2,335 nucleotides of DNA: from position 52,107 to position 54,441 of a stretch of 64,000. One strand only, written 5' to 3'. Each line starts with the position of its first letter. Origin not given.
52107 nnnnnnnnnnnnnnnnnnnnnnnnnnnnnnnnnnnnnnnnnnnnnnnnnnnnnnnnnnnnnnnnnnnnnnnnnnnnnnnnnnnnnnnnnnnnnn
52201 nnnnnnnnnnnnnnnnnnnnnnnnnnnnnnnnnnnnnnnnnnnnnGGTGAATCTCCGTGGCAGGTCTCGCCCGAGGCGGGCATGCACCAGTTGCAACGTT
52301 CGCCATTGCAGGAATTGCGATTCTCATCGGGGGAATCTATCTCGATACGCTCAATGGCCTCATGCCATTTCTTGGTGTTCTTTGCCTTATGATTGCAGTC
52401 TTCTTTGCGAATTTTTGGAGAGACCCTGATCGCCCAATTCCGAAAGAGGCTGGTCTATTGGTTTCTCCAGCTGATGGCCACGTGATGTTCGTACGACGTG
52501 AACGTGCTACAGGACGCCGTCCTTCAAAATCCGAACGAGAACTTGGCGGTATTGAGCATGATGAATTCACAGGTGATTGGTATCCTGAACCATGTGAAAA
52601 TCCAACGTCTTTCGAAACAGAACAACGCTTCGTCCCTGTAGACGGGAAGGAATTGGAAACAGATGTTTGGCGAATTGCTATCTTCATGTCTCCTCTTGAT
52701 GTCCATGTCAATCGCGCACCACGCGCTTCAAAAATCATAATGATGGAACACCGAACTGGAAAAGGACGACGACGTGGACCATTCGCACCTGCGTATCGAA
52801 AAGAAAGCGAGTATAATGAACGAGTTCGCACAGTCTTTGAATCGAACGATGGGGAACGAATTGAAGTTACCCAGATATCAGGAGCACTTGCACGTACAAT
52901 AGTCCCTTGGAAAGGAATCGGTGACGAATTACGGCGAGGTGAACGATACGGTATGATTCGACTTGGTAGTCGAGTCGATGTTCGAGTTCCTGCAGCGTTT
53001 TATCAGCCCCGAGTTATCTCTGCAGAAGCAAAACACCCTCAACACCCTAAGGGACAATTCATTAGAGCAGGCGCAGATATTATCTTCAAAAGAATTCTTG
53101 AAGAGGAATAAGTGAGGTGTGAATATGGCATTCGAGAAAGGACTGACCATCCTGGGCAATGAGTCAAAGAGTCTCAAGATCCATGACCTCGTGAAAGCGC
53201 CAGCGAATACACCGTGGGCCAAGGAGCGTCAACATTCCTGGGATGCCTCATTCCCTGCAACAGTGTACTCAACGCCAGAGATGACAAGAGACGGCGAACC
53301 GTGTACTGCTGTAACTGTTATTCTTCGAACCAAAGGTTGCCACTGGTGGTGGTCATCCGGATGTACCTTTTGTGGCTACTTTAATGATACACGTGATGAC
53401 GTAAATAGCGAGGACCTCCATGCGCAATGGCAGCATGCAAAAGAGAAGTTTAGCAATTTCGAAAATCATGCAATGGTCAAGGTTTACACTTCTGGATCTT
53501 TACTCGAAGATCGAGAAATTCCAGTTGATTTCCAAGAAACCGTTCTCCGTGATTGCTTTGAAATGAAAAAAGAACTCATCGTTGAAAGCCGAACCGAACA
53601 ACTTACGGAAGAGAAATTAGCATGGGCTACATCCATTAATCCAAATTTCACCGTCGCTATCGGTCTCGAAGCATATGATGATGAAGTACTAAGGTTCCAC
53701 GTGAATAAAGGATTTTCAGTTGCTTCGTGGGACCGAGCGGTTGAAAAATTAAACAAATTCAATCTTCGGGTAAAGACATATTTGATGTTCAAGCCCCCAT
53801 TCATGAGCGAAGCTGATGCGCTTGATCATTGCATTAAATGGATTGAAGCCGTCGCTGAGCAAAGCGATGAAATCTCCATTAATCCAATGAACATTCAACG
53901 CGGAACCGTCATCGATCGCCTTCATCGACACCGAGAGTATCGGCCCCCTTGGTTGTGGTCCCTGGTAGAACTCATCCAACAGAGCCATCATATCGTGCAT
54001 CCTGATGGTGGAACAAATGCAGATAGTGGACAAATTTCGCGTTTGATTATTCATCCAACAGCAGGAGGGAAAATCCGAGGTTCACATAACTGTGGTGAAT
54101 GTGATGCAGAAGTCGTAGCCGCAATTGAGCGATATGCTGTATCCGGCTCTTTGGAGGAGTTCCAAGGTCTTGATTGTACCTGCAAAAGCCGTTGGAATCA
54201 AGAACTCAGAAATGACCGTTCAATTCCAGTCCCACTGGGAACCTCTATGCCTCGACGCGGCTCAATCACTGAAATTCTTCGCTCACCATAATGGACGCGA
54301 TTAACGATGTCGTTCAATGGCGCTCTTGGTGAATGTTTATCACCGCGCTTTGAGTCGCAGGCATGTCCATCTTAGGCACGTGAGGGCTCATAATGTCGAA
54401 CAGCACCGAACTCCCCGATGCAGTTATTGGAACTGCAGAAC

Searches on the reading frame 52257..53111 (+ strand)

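Call 3: search_protein_families(library=pfam, proteins=[window:52257-53111:+], max_evalue=0.1)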
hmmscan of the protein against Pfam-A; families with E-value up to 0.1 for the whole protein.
window:52257-53111:+ (284 aa): 1 family
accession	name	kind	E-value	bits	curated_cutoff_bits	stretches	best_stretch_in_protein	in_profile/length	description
PF02666.20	PS_Dcarbxylase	-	2.7e-33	115.8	22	1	48-257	3-178/198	Phosphatidylserine decarboxylase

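Call 4: search_protein_families(library=ncbifam, proteins=[window:52257-53111:+], max_evalue=0.1)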
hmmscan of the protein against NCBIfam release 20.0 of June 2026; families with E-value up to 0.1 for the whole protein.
window:52257-53111:+ (284 aa): 12 families
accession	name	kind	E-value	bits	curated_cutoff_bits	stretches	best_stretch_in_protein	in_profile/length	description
NF003685.0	PRK05305.2-5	equivalog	7.7e-47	159.1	183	1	34-248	22-173/198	phosphatidylserine decarboxylase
NF003683.0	PRK05305.2-3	equivalog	7e-44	149.6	244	2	134-253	73-185/204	phosphatidylserine decarboxylase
NF003678.0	PRK05305.1-2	equivalog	2.5e-43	147.9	225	2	133-248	87-197/218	phosphatidylserine decarboxylase family protein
NF003679.0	PRK05305.1-3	equivalog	3.2e-40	138.1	252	2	134-248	104-213/234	phosphatidylserine decarboxylase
TIGR00164.2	AS_decarb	equivalog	5.6e-40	136.9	230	1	18-248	5-191/215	archaetidylserine decarboxylase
NF038088.1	anchor_synt_D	exception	1.4e-37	129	240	2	134-253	67-177/194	protein sorting system archaetidylserine decarboxylase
NF003677.0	PRK05305.1-1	equivalog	1.2e-34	119.6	315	2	132-253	89-204/232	phosphatidylserine decarboxylase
NF003682.0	PRK05305.2-2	equivalog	3e-34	118.3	284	2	133-248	83-192/212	phosphatidylserine decarboxylase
NF003684.0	PRK05305.2-4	equivalog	6.7e-34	117.4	317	2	134-247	84-193/228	phosphatidylserine decarboxylase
NF003681.0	PRK05305.2-1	equivalog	2.9e-30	105.4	377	2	133-246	88-196/231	phosphatidylserine decarboxylase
NF003680.0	PRK05305.1-5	equivalog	5.2e-30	104.4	262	2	134-247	85-193/217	phosphatidylserine decarboxylase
TIGR00163.1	PS_decarb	equivalog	0.014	14.5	111.75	0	49-79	18-48/243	archaetidylserine decarboxylase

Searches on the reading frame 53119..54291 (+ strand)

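Call 3: search_protein_families(library=pfam, proteins=[window:53119-54291:+], max_evalue=0.1)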
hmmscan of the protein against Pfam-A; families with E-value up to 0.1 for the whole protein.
window:53119-54291:+ (390 aa): 1 family
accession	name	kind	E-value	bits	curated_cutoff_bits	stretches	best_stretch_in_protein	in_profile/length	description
PF04055.27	Radical_SAM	-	3.4e-05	24.5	29.5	1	81-234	10-159/166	Radical SAM superfamily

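Call 4: search_protein_families(library=ncbifam, proteins=[window:53119-54291:+], max_evalue=0.1)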
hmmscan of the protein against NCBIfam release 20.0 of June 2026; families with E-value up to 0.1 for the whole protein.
window:53119-54291:+ (390 aa): 4 families
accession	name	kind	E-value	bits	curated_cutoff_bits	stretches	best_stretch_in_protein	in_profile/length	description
TIGR01210.1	TIGR01210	equivalog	1.2e-86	290.8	212.15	1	56-366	8-306/313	archaeosine biosynthesis radical SAM protein RaSEA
TIGR01212.1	TIGR01212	equivalog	9.4e-06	25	180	1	81-275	39-233/302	tRNA modification radical SAM protein MnmL/YtqA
TIGR01211.1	ELP3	subfamily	0.00022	19.9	350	1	155-293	197-333/522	tRNA uridine(34) 5-carboxymethylaminomethyl modification radical SAM/GNAT enzyme Elp3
TIGR04013.1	B12_SAM_MJ_1487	hypoth_equivalog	0.015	14.2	251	1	156-249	246-337/382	TIGR04013 family B12-binding domain/radical SAM domain-containing protein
